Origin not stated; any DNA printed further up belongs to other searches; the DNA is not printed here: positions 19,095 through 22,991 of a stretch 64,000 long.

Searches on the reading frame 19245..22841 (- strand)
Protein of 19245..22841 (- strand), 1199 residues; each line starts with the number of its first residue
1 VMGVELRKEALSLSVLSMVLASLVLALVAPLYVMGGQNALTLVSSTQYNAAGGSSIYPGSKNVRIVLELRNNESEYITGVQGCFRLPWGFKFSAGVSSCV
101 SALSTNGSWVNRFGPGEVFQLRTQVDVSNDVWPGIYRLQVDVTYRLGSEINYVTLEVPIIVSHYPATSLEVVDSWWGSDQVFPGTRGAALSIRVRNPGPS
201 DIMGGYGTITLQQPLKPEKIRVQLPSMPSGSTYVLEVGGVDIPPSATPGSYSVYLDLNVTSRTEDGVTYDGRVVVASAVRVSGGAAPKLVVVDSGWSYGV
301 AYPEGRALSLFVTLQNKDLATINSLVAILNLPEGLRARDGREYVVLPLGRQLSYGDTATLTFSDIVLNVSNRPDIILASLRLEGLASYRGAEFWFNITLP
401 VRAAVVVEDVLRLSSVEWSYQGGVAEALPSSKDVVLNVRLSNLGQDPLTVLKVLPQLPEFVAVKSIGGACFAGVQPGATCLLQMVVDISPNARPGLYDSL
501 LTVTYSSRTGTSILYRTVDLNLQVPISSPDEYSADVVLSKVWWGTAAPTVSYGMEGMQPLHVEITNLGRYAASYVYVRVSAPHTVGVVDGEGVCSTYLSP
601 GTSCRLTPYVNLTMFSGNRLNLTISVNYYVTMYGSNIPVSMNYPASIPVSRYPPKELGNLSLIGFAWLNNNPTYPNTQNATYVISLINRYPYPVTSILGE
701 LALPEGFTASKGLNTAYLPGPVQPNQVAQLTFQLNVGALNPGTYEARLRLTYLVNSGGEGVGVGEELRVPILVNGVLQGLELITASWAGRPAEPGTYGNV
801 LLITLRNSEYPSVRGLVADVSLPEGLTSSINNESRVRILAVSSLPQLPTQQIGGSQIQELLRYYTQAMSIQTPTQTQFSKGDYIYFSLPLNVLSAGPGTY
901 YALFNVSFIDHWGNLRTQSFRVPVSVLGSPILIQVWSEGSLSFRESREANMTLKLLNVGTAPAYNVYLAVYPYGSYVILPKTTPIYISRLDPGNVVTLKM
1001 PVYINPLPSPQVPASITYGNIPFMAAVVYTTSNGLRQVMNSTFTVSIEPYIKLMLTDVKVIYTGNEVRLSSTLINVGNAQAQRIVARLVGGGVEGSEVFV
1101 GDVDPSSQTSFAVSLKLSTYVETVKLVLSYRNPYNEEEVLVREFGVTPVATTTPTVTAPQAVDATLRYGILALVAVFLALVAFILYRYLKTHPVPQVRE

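Call 37: search_protein_families(library=pfam, proteins=[window:19245-22841:-], max_evalue=0.00001)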
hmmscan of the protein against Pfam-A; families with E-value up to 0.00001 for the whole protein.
window:19245-22841:- (1199 aa): 2 families
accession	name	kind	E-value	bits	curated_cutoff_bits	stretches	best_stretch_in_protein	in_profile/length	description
PF10633.15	NPCBM_assoc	-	3.9e-15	56.2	24.4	0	433-505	6-77/78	NPCBM-associated, NEW3 domain of alpha-galactosidase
PF07705.17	CARDB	-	4.7e-06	27.2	22.7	0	1058-1120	12-74/101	CARDB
